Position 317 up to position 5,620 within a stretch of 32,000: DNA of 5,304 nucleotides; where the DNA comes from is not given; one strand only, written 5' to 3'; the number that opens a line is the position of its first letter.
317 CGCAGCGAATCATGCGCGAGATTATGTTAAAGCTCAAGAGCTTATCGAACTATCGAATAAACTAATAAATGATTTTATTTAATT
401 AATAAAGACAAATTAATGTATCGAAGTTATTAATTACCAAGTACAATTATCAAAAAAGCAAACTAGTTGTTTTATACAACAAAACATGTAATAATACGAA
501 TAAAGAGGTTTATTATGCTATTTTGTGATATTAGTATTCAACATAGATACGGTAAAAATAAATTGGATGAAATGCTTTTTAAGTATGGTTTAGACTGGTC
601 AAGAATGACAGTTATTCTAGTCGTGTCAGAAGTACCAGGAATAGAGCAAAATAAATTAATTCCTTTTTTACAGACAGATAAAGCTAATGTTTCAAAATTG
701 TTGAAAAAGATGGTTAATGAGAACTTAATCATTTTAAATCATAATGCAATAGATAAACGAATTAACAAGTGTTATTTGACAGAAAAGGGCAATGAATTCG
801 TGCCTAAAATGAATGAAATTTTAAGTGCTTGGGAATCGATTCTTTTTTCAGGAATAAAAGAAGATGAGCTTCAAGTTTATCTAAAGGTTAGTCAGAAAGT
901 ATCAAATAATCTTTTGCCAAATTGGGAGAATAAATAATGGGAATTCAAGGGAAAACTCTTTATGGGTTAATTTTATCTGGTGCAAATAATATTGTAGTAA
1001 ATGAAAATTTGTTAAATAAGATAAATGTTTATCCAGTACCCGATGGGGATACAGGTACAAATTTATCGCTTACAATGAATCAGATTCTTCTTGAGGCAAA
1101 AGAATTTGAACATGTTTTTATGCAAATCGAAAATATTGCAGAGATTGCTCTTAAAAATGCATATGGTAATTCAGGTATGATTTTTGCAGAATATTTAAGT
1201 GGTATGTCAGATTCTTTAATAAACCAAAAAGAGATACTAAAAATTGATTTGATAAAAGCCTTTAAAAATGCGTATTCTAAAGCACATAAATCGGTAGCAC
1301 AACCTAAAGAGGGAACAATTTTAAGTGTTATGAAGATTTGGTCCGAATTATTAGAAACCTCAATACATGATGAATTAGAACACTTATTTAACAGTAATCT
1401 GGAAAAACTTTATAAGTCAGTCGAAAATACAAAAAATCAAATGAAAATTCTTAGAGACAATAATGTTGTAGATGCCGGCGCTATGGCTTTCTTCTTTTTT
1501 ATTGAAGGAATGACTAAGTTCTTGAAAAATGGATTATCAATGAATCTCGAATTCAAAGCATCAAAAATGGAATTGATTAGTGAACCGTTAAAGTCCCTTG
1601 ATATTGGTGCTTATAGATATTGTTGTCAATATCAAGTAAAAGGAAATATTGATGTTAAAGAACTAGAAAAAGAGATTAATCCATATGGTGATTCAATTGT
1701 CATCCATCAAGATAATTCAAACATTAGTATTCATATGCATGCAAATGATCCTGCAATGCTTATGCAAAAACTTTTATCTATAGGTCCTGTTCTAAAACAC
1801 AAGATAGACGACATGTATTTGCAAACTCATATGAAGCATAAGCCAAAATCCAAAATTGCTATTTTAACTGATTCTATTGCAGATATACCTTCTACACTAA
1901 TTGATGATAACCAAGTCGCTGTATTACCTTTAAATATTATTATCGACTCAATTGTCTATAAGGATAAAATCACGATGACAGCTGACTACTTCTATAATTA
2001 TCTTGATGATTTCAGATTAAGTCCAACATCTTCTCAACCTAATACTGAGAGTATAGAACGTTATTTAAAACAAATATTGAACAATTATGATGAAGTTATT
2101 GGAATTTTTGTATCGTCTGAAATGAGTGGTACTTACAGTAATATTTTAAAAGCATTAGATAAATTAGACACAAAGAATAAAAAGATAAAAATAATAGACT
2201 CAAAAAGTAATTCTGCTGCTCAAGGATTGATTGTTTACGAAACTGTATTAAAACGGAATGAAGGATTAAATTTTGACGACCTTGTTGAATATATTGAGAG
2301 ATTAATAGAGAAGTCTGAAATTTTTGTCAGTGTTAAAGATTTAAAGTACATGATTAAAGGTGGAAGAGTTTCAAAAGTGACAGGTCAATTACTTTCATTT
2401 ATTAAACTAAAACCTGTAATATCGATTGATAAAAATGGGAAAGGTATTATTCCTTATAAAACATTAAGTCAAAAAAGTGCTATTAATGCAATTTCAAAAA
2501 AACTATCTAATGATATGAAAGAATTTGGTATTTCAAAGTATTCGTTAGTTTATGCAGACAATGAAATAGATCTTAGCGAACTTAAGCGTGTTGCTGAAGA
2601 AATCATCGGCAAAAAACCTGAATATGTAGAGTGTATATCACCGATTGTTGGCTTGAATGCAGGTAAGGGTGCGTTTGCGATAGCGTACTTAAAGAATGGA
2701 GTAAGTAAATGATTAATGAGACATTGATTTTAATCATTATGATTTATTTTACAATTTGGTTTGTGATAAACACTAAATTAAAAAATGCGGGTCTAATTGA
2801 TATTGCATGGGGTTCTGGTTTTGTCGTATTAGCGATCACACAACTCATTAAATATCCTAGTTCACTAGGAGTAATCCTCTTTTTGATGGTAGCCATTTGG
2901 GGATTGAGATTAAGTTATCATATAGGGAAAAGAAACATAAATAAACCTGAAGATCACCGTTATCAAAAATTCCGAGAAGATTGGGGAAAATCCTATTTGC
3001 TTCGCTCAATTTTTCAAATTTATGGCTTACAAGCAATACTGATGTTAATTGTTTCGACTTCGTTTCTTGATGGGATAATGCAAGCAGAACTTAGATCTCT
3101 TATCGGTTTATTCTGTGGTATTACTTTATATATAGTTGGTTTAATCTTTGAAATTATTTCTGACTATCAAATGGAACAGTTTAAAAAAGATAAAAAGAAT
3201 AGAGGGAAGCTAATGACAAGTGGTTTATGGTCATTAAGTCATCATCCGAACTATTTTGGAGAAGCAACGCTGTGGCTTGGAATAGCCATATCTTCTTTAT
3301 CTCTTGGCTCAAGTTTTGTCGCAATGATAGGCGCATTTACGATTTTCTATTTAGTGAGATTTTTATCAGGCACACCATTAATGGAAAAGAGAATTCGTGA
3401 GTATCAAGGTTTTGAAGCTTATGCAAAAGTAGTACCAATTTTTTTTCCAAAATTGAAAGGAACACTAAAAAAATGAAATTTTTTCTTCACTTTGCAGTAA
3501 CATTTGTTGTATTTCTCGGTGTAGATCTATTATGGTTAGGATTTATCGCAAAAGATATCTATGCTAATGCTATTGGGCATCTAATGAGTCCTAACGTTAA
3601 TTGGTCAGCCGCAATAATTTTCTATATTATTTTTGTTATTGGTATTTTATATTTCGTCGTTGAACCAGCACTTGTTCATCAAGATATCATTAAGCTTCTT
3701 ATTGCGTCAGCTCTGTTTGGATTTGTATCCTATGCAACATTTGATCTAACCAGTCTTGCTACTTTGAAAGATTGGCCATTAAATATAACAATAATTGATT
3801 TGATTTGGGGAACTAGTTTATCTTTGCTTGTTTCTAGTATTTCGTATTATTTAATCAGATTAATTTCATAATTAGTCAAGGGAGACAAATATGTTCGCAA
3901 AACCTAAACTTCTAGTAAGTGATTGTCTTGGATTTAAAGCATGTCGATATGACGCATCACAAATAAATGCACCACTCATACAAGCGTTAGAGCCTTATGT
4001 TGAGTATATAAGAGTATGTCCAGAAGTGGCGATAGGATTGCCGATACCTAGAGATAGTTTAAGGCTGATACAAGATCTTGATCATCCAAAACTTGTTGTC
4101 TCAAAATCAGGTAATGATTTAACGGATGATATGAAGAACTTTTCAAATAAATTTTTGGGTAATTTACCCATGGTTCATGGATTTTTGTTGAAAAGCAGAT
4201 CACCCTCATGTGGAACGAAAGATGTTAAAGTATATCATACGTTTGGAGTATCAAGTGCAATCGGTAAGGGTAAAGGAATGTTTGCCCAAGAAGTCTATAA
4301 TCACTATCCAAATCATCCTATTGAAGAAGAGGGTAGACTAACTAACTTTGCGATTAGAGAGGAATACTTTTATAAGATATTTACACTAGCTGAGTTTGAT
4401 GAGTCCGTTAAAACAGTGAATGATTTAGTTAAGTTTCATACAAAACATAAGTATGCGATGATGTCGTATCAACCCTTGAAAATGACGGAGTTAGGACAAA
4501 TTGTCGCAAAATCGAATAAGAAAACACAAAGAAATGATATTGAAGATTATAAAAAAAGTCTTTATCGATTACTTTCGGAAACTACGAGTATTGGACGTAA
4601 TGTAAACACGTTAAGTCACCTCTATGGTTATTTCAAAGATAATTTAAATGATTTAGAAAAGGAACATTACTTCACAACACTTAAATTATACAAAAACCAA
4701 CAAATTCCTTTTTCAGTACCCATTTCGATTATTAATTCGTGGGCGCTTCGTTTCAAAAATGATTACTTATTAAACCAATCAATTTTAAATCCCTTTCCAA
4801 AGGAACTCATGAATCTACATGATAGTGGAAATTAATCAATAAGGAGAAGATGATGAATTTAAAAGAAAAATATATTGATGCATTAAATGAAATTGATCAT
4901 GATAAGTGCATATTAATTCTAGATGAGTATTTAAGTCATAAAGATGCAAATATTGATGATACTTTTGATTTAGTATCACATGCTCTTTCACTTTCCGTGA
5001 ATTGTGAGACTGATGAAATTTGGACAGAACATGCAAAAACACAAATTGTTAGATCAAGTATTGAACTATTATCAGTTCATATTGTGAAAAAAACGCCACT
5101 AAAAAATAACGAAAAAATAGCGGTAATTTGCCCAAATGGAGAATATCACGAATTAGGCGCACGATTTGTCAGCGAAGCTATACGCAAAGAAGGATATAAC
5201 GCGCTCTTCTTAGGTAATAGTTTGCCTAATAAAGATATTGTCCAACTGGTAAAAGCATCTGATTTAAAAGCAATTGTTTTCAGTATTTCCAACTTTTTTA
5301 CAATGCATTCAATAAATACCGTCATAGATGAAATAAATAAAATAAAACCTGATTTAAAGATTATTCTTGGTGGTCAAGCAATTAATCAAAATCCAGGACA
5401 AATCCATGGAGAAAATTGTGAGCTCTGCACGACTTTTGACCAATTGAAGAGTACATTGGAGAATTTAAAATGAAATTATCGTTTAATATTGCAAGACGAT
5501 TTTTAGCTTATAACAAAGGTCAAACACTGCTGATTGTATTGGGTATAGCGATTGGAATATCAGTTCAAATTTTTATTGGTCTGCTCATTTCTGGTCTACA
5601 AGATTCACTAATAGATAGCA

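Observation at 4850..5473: CarH/LitR-type cobalamin photoreceptor module without any DNA-binding domain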

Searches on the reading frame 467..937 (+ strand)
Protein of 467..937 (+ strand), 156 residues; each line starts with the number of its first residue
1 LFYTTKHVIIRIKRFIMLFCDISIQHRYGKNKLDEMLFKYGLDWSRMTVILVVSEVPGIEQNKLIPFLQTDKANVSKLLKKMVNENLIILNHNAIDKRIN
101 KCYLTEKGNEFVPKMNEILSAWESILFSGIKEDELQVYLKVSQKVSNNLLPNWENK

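Call 3: search_protein_families(library=pfam, proteins=[window:467-937:+], max_evalue=0.01)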
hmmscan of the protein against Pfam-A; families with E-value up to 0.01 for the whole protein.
window:467-937:+ (156 aa): 5 families
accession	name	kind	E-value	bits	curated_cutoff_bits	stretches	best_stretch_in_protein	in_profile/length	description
PF12802.13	MarR_2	-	4.1e-05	24.1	27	1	40-98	1-60/61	MarR family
PF01047.28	MarR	-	5.2e-05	23.5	24.6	1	44-99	3-58/59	MarR family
PF13463.12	HTH_27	-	0.00088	19.9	22.2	1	63-108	23-68/68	Winged helix DNA-binding domain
PF22381.2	Staph_reg_Sar_Rot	-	0.0019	18.7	27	1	39-113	9-83/85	Transcriptional regulator SarA/Rot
PF14947.12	HTH_45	-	0.0054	17.2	25.5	0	74-118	35-72/77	Winged helix-turn-helix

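Call 31: search_protein_families(library=ncbifam, proteins=[window:467-937:+], max_evalue=0.001)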
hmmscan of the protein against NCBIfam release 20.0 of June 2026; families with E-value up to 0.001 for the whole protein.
window:467-937:+ (156 aa): 9 families
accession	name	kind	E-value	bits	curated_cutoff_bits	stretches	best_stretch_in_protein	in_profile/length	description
NF045593.1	bilirub_TF_BilQ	equivalog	1.1e-12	47.9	125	1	28-147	18-133/135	bilirubin utilization transcriptional regulator BilQ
NF053777.1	Saro0803TransReg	equivalog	3.2e-09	36.6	200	1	33-144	26-137/140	Saro_0803 family transcriptional regulator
NF053814.1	teico_TcaR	equivalog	7.7e-09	35.8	170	1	34-147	28-143/151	MarR family transcriptional regulator TcaR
NF002926.0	PRK03573.1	equivalog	1.3e-06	28.4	120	1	63-149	51-137/144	transcriptional regulator SlyA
TIGR04472.1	reg_rSAM_mob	hypoth_equivalog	3.2e-06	27.2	240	1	75-149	62-136/141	radical SAM mobile pair system MarR family transcriptional regulator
NF052638.1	TransRegOhrRVib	equivalog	1.7e-05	24.6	200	1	37-149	30-140/141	transcriptional regulator OhrR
NF053606.1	Sta1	subfamily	6.7e-05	22.9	80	1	34-121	10-99/100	Sta1 family transcriptional regulator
NF047395.1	TransRegLtdR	equivalog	0.00051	19.8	250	1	73-120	80-127/166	transcriptional regulator LdtR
NF038251.1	AdcR_fam_Zn_TF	equivalog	0.00098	19.4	175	0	61-110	52-101/143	zinc-dependent MarR family transcriptional regulator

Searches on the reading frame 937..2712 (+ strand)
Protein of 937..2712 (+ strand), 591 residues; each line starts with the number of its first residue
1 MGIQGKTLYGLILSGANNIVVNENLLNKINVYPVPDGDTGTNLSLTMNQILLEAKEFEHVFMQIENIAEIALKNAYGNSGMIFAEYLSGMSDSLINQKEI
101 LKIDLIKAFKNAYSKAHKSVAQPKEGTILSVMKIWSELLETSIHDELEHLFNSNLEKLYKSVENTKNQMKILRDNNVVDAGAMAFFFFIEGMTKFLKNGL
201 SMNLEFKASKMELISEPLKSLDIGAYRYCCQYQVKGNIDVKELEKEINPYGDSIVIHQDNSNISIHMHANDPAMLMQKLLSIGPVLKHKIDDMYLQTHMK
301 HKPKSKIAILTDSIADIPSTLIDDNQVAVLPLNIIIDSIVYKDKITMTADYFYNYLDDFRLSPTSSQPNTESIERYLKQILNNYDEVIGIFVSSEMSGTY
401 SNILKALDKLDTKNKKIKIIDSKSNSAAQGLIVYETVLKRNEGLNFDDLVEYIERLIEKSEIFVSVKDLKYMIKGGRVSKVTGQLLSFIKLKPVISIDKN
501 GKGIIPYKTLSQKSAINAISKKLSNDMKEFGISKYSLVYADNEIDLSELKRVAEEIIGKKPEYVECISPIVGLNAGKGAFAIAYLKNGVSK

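Call 3: search_protein_families(library=pfam, proteins=[window:937-2712:+], max_evalue=0.01)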
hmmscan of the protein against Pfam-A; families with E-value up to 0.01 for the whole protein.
window:937-2712:+ (591 aa): 4 families
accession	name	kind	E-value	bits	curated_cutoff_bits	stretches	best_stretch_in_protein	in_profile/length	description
PF02645.21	DegV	-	2.9e-62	211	27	1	306-586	1-279/280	Uncharacterised protein, DegV family COG1307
PF02734.22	Dak2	-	4.9e-30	105.1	27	1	33-193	1-173/174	DAK2 domain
PF21645.3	FakA-like_M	-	1.2e-17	63.9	24.9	1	226-298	2-78/80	Fatty acid kinase subunit A-like, middle domain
PF13684.11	FakA-like_C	-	7.5e-08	32.4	23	1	366-561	30-195/216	Fatty acid kinase subunit A-like, C-terminal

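Call 31: search_protein_families(library=ncbifam, proteins=[window:937-2712:+], max_evalue=0.001)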
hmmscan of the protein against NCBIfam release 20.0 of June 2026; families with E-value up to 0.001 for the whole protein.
window:937-2712:+ (591 aa): 7 families
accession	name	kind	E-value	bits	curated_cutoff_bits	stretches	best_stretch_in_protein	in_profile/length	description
TIGR00762.1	DegV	domain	4.9e-68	229.3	99.7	1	307-585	1-276/276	DegV family EDD domain-containing protein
TIGR03599.1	YloV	subfamily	6.7e-68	229.5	396.1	1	11-435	4-407/530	DAK2 domain fusion protein YloV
NF038248.1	FakA_VfrB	equivalog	1.1e-38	133.1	975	1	3-297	3-311/549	fatty acid kinase catalytic subunit FakA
NF038249.1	fatty_FakB1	equivalog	1.4e-33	116.2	350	1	306-587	2-282/286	fatty acid kinase binding subunit FakB1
TIGR02365.1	dha_L_ycgS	equivalog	2.9e-06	27.1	138.3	1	33-167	25-161/196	dihydroxyacetone kinase subunit DhaL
TIGR02361.1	dak_ATP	equivalog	2.9e-06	26.2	574.95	1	4-168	381-548/583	glycerone kinase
NF011049.0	PRK14479.1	subfamily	3.1e-06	26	492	1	12-169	368-531/568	dihydroxyacetone kinase family protein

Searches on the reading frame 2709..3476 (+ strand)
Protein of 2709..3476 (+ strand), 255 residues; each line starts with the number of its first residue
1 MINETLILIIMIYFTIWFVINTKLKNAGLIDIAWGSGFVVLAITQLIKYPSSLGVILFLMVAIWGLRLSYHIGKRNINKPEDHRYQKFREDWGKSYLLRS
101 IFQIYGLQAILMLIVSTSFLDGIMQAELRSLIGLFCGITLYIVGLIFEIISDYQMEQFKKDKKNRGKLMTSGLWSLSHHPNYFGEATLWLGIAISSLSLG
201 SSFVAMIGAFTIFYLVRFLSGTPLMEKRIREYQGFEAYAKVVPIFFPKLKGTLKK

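Call 3: search_protein_families(library=pfam, proteins=[window:2709-3476:+], max_evalue=0.01)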
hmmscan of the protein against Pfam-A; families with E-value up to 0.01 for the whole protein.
window:2709-3476:+ (255 aa): 4 families
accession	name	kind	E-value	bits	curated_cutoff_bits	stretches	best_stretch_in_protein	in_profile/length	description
PF06966.17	DUF1295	-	1.3e-59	202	20.4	1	17-240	1-233/235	Protein of unknown function (DUF1295)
PF02544.21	Steroid_dh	-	2.8e-10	40.8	22.6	1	129-210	37-115/150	3-oxo-5-alpha-steroid 4-dehydrogenase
PF04191.18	PEMT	-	1.5e-05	25.8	25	1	135-218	4-92/105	Phospholipid methyltransferase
PF04140.19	ICMT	-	0.00082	20.2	24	1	165-219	32-82/95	Isoprenylcysteine carboxyl methyltransferase (ICMT) family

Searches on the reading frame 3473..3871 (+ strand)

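Call 3: search_protein_families(library=pfam, proteins=[window:3473-3871:+], max_evalue=0.01)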
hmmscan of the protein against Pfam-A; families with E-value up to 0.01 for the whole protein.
window:3473-3871:+ (132 aa): 1 family
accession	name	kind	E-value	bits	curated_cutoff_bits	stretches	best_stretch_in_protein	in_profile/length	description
PF09945.14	DUF2177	-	1.3e-42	145.3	26.9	1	4-125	2-123/124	Predicted membrane protein (DUF2177)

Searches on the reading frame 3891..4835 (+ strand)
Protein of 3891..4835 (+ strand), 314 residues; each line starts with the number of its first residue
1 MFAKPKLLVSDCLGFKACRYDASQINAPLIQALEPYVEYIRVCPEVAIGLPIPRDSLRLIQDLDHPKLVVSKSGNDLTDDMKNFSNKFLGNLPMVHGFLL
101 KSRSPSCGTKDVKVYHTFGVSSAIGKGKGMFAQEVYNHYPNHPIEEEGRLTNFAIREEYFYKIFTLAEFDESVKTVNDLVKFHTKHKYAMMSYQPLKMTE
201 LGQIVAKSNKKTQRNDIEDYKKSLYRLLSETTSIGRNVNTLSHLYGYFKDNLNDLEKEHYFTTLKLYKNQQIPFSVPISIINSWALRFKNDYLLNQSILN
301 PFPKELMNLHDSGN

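Call 3: search_protein_families(library=pfam, proteins=[window:3891-4835:+], max_evalue=0.01)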
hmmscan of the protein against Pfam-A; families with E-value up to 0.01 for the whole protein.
window:3891-4835:+ (314 aa): 2 families
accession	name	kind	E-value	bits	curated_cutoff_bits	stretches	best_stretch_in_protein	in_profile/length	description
PF04463.17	2-thiour_desulf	-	1e-34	120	34.7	1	8-147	2-141/141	2-thiouracil desulfurase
PF08349.16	DUF1722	-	7.7e-33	113.7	22.5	1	187-303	1-117/117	Protein of unknown function (DUF1722)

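Call 31: search_protein_families(library=ncbifam, proteins=[window:3891-4835:+], max_evalue=0.001)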
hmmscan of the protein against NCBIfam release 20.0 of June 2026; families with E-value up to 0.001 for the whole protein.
window:3891-4835:+ (314 aa): 1 family
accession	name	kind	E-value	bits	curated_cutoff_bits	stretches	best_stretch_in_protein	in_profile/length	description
NF007549.0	PRK10167.1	equivalog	2.1e-14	53.6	237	1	159-306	13-161/169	hypothetical protein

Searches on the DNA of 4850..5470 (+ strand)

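Call 18: search_rna_families(sources=[L017, L018, L019, L020, L021, L022, L023], threshold=gathering)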
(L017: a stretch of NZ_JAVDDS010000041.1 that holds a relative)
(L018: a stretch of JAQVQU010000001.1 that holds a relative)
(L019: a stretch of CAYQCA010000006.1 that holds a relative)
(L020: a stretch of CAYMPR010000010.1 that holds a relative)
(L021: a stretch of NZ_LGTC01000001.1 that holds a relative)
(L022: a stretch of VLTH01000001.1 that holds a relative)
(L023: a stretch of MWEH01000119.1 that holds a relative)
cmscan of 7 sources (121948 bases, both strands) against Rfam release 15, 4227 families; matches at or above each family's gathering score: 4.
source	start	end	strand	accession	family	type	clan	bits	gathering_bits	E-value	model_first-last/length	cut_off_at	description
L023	8621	8693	+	RF00005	tRNA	Gene; tRNA;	CL00001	71.6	29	2.1e-13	1-71/71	no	tRNA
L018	12600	12672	-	RF00005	tRNA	Gene; tRNA;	CL00001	70.6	29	4.1e-13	1-71/71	no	tRNA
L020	4034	4106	-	RF00005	tRNA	Gene; tRNA;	CL00001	70.6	29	4.1e-13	1-71/71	no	tRNA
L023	12622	12694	-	RF00005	tRNA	Gene; tRNA;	CL00001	70.6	29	4.1e-13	1-71/71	no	tRNA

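Call 67: search_rna_families(sources=[L036, L037, L038, L040, L043, L044, L046, L047, L050, L052, L053, L055, L057, L056], threshold=gathering)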
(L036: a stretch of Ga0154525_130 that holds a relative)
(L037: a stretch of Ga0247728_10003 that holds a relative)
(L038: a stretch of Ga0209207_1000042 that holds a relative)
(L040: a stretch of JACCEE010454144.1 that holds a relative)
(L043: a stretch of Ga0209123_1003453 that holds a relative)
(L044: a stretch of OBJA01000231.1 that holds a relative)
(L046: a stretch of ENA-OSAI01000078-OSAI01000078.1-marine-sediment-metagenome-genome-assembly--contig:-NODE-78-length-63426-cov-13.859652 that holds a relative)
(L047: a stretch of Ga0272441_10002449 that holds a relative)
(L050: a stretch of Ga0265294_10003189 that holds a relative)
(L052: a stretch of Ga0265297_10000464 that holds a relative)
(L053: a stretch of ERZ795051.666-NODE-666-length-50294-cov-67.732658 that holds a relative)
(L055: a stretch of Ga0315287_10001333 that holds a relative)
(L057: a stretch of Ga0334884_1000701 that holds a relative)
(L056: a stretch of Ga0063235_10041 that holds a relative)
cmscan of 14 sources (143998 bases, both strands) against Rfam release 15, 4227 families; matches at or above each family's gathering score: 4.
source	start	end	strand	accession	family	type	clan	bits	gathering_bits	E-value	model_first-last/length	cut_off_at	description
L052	7790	7860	-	RF00005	tRNA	Gene; tRNA;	CL00001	75.3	29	2.5e-14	1-71/71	no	tRNA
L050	7600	7672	-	RF00005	tRNA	Gene; tRNA;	CL00001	70.6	29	4.8e-13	1-71/71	no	tRNA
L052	7580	7653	-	RF00005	tRNA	Gene; tRNA;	CL00001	66.2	29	7.8e-12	1-71/71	no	tRNA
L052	7660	7745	-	RF00005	tRNA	Gene; tRNA;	CL00001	56.3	29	4.1e-09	1-71/71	no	tRNA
